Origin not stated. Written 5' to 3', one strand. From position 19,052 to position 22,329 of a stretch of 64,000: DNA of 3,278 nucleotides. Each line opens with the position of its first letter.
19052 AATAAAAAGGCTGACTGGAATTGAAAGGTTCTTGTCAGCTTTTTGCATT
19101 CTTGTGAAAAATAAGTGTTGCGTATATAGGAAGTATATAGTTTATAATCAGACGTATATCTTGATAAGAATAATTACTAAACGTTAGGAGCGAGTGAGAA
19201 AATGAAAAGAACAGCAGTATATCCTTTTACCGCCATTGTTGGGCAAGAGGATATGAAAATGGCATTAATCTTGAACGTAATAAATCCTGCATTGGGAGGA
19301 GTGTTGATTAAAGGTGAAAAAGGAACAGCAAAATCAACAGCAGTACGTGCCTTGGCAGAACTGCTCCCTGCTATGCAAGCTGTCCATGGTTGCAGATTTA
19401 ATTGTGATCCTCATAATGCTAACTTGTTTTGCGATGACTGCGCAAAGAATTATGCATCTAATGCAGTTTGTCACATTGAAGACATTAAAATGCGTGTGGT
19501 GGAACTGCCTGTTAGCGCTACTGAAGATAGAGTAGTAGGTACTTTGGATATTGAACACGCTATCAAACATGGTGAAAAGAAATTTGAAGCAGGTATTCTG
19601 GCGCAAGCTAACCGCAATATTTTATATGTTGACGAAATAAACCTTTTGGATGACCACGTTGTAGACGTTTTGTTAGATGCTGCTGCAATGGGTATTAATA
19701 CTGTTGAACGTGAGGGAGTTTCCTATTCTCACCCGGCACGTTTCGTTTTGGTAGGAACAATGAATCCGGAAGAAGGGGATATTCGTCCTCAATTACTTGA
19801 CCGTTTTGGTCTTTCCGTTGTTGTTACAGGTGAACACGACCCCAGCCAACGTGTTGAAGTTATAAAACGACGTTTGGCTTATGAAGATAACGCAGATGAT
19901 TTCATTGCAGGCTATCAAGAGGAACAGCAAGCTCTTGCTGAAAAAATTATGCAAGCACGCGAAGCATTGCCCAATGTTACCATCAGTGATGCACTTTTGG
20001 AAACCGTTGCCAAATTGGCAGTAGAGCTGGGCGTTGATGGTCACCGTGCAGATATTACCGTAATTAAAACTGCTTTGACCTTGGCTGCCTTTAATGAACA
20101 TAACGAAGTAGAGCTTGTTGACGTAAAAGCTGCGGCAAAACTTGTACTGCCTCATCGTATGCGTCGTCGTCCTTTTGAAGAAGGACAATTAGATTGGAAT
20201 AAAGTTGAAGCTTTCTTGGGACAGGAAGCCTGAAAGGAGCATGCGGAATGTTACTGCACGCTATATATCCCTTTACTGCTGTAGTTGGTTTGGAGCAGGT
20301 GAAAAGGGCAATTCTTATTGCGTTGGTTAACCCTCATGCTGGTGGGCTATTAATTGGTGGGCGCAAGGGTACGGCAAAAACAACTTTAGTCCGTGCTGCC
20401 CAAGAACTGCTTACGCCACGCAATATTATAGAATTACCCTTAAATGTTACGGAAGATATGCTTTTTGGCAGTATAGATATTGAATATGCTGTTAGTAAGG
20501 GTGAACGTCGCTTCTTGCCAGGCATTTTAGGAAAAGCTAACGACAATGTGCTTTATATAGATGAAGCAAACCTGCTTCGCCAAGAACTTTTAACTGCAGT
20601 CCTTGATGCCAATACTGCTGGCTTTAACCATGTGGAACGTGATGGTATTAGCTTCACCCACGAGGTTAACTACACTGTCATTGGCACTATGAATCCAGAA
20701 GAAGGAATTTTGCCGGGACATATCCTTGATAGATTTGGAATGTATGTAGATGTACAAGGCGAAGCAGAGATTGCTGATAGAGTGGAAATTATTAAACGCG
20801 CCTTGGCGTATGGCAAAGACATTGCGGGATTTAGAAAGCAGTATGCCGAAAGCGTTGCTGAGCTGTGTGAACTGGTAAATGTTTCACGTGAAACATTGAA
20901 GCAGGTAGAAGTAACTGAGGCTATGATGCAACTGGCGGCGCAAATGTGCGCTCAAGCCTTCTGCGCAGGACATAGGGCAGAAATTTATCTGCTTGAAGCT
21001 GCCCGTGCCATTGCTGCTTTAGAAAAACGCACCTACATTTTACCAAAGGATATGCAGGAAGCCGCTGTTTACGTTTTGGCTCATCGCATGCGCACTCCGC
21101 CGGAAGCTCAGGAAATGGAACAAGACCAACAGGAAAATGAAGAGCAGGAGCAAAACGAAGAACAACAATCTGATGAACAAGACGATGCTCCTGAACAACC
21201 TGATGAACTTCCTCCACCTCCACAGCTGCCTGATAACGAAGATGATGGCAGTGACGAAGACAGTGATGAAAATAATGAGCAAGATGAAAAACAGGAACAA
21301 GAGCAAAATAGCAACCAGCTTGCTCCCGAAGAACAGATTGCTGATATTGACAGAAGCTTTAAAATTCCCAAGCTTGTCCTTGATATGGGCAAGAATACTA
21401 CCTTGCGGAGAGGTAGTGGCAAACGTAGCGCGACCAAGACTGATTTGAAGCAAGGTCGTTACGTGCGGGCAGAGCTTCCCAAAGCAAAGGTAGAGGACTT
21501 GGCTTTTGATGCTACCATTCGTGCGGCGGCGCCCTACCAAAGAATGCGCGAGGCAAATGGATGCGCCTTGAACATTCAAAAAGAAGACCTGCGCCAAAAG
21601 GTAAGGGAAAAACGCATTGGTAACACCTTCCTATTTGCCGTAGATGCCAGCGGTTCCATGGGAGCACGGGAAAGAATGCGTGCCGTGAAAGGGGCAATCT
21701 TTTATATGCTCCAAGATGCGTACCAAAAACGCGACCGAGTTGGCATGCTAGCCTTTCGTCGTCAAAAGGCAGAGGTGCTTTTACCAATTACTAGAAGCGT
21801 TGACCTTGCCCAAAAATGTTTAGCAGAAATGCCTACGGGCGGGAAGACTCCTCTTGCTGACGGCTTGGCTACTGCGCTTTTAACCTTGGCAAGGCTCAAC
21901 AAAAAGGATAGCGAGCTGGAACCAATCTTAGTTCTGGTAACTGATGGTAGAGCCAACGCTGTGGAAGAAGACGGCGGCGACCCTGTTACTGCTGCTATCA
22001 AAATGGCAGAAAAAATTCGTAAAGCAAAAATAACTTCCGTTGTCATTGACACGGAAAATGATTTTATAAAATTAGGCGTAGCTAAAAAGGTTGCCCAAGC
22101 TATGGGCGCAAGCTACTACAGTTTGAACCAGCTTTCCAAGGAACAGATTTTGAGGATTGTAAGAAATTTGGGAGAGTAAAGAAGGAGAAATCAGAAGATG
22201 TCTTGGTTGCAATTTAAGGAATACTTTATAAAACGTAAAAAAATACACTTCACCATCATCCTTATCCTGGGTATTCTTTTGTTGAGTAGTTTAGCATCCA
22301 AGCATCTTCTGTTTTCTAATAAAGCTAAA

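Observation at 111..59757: Eleven copies of one MerR-type promoter (exact 19-bp spacer with an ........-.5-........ dyad) link the window into a single putative regulon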

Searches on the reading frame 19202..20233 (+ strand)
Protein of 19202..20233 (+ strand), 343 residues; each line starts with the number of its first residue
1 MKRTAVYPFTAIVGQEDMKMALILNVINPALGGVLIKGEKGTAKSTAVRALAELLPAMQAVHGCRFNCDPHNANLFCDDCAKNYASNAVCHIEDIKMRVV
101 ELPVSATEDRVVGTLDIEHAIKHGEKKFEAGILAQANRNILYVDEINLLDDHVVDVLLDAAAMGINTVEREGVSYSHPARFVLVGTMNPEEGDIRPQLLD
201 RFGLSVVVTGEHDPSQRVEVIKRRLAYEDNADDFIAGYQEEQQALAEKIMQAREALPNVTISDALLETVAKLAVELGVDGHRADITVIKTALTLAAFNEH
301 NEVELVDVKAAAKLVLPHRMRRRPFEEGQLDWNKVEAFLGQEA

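Call 11: search_protein_families(library=pfam, proteins=[window:19202-20233:+])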
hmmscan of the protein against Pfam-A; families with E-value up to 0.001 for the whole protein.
window:19202-20233:+ (343 aa): 6 families
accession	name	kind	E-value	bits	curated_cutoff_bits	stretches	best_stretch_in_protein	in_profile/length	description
PF17863.7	AAA_lid_2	-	2.6e-19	69.1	22.7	1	267-329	2-65/74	AAA lid domain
PF07728.20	AAA_5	-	2.2e-11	44.3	22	1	81-202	11-139/139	AAA domain (dynein-related subfamily)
PF01078.27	Mg_chelatase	-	3.2e-10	40.2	20.3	1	121-190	90-159/207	Magnesium chelatase, subunit ChlI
PF00493.29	MCM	-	8.3e-07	28.8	23.3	1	117-214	101-210/224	MCM P-loop domain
PF07726.17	AAA_3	-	9e-05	22.8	27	0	92-191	22-114/131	ATPase family associated with various cellular activities (AAA)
PF00158.32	Sigma54_activat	-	0.00049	20.3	20.2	0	126-185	82-139/168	Sigma-54 interaction domain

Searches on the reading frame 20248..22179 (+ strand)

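Call 11: search_protein_families(library=pfam, proteins=[window:20248-22179:+])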
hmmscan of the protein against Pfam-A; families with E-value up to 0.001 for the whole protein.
window:20248-22179:+ (643 aa): 6 families
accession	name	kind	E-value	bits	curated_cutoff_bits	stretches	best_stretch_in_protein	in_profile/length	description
PF17863.7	AAA_lid_2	-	5.1e-18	65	22.7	1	230-295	4-69/74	AAA lid domain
PF13519.12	VWA_2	-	2.8e-13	50.9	27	1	462-567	2-106/107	von Willebrand factor type A domain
PF07728.20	AAA_5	-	7.4e-09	36.2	22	1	34-152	2-125/139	AAA domain (dynein-related subfamily)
PF00092.34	VWA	-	3.1e-07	31.2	23.8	1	463-605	4-142/174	von Willebrand factor type A domain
PF01078.27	Mg_chelatase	-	1.7e-06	28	20.3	0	9-59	2-50/207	Magnesium chelatase, subunit ChlI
PF00493.29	MCM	-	0.0005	19.7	23.3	0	10-153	24-176/224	MCM P-loop domain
